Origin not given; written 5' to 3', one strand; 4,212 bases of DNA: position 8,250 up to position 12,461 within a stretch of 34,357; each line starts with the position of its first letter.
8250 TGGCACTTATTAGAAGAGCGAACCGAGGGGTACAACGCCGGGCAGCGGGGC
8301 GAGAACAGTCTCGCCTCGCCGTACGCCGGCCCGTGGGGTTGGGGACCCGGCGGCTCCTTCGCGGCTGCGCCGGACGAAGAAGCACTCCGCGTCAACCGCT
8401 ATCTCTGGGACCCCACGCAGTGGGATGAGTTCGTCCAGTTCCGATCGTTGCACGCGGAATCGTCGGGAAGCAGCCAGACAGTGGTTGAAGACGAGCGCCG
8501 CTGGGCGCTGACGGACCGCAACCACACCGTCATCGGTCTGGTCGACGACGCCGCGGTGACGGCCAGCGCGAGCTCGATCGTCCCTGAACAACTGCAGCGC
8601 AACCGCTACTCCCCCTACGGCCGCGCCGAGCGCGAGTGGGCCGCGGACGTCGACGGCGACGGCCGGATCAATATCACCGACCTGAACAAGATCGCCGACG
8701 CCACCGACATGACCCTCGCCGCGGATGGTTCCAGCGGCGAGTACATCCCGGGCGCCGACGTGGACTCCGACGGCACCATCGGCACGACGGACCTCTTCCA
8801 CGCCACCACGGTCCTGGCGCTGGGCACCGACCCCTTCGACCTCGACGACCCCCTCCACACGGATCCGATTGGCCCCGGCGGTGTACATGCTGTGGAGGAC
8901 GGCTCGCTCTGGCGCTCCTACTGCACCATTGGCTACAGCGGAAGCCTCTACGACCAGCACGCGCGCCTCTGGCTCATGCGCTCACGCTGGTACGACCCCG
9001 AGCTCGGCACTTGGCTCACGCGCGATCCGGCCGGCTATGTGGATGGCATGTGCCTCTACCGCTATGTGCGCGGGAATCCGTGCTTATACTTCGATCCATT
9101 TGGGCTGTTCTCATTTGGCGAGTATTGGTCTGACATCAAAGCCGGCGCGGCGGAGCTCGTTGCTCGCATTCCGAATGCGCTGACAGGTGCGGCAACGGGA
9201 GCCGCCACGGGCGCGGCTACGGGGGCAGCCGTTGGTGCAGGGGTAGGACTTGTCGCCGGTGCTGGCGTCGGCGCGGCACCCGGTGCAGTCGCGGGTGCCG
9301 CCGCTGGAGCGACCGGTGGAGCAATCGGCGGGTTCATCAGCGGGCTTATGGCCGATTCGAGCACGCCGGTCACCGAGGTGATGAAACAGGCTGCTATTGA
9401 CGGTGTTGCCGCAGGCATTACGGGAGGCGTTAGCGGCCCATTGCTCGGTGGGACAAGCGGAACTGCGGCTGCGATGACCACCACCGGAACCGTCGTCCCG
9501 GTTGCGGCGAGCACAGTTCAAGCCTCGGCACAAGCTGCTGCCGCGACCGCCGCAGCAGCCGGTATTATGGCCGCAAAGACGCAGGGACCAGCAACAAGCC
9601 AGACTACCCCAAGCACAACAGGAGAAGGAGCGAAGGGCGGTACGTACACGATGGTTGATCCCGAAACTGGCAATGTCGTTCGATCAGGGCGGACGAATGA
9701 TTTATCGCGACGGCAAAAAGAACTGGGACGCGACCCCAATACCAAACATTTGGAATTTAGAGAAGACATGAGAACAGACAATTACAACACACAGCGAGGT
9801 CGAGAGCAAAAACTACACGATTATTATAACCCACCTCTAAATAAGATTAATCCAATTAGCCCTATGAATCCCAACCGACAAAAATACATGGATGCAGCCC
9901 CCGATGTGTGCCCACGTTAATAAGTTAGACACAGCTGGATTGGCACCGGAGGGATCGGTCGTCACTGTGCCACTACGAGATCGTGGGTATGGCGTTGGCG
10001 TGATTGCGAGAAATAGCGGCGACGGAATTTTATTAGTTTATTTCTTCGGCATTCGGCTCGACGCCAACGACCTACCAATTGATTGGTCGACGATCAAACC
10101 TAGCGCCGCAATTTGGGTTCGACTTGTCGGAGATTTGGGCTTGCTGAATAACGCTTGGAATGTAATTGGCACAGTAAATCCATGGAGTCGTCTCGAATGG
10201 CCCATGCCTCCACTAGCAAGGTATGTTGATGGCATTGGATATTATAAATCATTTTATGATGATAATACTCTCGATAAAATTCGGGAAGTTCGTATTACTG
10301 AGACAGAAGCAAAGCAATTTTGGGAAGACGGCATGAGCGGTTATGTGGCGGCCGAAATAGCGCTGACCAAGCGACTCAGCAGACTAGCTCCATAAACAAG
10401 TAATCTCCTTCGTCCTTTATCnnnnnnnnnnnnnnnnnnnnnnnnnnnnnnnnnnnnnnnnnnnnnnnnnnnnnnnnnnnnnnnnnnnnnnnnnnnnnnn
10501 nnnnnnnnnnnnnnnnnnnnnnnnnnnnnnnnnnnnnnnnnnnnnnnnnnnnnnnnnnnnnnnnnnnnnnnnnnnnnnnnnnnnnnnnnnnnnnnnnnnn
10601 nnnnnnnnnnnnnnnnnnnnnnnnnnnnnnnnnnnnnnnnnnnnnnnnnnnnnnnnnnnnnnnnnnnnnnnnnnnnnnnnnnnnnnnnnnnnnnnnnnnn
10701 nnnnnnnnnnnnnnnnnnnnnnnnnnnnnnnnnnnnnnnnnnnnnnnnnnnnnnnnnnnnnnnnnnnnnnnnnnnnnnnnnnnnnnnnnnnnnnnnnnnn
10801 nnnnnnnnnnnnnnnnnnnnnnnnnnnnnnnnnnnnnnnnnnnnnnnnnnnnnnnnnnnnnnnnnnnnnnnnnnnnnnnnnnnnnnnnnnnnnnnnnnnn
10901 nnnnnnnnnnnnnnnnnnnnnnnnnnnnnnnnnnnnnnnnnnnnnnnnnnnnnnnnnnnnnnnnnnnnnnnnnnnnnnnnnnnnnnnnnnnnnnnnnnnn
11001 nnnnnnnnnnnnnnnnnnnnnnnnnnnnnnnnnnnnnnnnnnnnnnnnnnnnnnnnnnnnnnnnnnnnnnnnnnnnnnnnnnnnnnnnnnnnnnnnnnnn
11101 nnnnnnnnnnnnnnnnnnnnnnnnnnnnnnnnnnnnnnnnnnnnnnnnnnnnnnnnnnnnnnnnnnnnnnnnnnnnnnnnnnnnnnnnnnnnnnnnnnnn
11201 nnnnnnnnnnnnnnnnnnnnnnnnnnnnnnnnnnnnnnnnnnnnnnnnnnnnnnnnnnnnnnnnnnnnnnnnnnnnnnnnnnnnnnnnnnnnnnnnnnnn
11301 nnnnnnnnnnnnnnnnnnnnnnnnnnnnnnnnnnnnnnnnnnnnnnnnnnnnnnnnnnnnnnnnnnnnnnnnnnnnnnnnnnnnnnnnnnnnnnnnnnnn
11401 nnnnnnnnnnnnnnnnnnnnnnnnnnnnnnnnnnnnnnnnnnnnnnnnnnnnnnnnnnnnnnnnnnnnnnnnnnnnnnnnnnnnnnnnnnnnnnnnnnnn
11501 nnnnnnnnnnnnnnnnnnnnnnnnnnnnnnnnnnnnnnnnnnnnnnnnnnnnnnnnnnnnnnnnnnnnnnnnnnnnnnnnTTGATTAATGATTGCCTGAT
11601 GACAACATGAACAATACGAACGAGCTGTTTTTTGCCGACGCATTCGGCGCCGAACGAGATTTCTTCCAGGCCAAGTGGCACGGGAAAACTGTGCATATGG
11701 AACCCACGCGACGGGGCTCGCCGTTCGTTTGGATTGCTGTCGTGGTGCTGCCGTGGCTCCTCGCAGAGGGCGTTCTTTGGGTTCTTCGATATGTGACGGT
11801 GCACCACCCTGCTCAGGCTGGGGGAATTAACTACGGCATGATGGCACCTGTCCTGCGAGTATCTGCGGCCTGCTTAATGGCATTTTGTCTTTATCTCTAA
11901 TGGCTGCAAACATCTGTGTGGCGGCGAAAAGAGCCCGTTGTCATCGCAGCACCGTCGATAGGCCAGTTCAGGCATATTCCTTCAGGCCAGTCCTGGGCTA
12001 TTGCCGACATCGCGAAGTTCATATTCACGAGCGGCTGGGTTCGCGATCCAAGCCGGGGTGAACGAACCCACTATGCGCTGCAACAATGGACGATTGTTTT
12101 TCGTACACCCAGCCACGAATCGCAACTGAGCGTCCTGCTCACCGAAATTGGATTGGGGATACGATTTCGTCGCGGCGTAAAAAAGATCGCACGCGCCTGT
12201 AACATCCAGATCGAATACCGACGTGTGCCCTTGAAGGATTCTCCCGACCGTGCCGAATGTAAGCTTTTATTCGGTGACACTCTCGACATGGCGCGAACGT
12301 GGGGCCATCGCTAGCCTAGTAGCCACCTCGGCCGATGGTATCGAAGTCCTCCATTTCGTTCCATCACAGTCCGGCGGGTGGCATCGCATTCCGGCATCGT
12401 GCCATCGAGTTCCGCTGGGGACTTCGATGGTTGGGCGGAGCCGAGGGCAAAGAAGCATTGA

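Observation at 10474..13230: Orphan low-GC cassettes downstream of rhs are each bracketed by the same REP hairpin family, with a resident RAYT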

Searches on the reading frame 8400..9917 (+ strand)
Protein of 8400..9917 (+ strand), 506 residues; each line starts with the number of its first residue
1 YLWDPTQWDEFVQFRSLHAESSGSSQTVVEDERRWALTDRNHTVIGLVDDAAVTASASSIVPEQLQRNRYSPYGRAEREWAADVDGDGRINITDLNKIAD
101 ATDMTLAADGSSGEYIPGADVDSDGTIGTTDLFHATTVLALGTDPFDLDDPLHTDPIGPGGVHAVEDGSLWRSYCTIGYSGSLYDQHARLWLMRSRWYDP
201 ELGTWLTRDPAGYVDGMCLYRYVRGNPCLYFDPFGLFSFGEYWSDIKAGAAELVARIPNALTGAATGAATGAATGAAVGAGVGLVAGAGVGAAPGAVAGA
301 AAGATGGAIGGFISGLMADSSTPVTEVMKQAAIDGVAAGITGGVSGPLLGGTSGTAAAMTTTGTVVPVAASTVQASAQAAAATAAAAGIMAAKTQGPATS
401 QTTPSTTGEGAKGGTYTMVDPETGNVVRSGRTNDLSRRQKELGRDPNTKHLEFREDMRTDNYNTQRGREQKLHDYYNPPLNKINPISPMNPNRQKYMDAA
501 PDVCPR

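Call 10: search_protein_families(library=ncbifam, max_evalue=0.1, proteins=[window:8400-9917:+])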
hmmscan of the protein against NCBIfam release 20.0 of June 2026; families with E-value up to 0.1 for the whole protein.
window:8400-9917:+ (506 aa): 2 families
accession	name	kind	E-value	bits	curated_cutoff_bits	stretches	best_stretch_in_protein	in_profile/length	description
TIGR03696.1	Rhs_assc_core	domain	1.5e-16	60.6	32.5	1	173-236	13-76/76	RHS repeat-associated core domain-containing protein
NF041261.1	RHS_core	equivalog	2.2e-05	22.5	2000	1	177-236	1203-1261/1261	RHS element core protein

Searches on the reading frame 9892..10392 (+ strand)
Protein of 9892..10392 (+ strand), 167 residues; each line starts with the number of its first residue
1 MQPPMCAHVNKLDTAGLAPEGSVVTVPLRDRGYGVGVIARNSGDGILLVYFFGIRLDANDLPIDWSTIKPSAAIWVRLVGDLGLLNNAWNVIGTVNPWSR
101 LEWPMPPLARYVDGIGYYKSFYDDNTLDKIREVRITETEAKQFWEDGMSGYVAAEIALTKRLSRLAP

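Call 9: search_protein_families(library=pfam, max_evalue=0.1, proteins=[window:9892-10392:+])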
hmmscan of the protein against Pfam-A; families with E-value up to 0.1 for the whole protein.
window:9892-10392:+ (167 aa): 1 family
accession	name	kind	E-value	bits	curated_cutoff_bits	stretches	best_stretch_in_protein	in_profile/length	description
PF15428.11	Imm26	-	5.3e-11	43.2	23.3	1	20-116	2-102/107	Immunity protein 26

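Call 10: search_protein_families(library=ncbifam, max_evalue=0.1, proteins=[window:9892-10392:+])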
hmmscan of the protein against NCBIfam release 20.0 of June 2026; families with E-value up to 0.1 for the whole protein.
window:9892-10392:+ (167 aa): 0 families

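Call 46: search_protein_families(library=padloc, max_evalue=0.01, proteins=[window:9892-10392:+])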
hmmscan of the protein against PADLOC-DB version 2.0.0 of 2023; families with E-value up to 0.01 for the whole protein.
window:9892-10392:+ (167 aa): 0 families

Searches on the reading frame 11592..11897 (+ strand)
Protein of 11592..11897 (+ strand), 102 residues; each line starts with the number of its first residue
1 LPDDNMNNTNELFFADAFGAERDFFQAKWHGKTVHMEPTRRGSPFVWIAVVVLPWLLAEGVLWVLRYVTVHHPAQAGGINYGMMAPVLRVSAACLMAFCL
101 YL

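Call 9: search_protein_families(library=pfam, max_evalue=0.1, proteins=[window:11592-11897:+])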
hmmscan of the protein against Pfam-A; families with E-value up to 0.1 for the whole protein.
window:11592-11897:+ (102 aa): 0 families

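Call 10: search_protein_families(library=ncbifam, max_evalue=0.1, proteins=[window:11592-11897:+])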
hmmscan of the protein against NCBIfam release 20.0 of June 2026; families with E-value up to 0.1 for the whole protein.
window:11592-11897:+ (102 aa): 0 families

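Call 46: search_protein_families(library=padloc, max_evalue=0.01, proteins=[window:11607-11897:+])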
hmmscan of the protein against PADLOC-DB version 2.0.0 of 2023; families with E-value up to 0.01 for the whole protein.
window:11607-11897:+ (97 aa): 0 families

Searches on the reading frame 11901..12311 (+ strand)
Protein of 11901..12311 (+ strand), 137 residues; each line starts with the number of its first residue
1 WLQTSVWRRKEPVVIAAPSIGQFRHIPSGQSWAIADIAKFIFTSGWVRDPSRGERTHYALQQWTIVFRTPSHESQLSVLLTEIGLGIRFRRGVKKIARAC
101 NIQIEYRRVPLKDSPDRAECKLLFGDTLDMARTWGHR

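Call 9: search_protein_families(library=pfam, max_evalue=0.1, proteins=[window:11916-12311:+])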
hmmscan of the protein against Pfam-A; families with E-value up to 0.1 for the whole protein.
window:11916-12311:+ (132 aa): 0 families

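Call 10: search_protein_families(library=ncbifam, max_evalue=0.1, proteins=[window:11916-12311:+])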
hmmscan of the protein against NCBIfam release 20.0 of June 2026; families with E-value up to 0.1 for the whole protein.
window:11916-12311:+ (132 aa): 0 families

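Call 31: find_homologous_proteins(query=window:11916-12311:+, max_evalue=0.001)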
Query window:11916-12311:+: 6 candidates shared short words with the query, none scored E <= 0.001.

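Call 46: search_protein_families(library=padloc, max_evalue=0.01, proteins=[window:11901-12311:+])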
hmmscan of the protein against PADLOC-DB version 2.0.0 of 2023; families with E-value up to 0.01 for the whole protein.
window:11901-12311:+ (137 aa): 1 family
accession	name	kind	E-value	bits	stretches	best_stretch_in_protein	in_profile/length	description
PDLC03695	HEase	-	0.0078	14.4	1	28-117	90-180/192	homing endonuclease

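Call 51: search_protein_representatives(protein=window:11901-12311:+)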
Query: 137 residues. Proteins with E-value up to 0.001 (for the whole library): 3; up to 1e-10: 0; up to 1e-30: 0. The best 3 are listed.
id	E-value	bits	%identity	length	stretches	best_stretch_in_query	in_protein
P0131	2.8e-09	53.4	39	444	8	37-69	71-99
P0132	7.0e-09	52.1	35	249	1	4-109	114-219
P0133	7.4e-06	42.3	28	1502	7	5-45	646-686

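Call 56: search_protein_families(library=pfam, max_evalue=0.01, proteins=[P0132])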
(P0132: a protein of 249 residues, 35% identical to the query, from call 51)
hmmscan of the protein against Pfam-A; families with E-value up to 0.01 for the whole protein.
P0132 (249 aa): 0 families
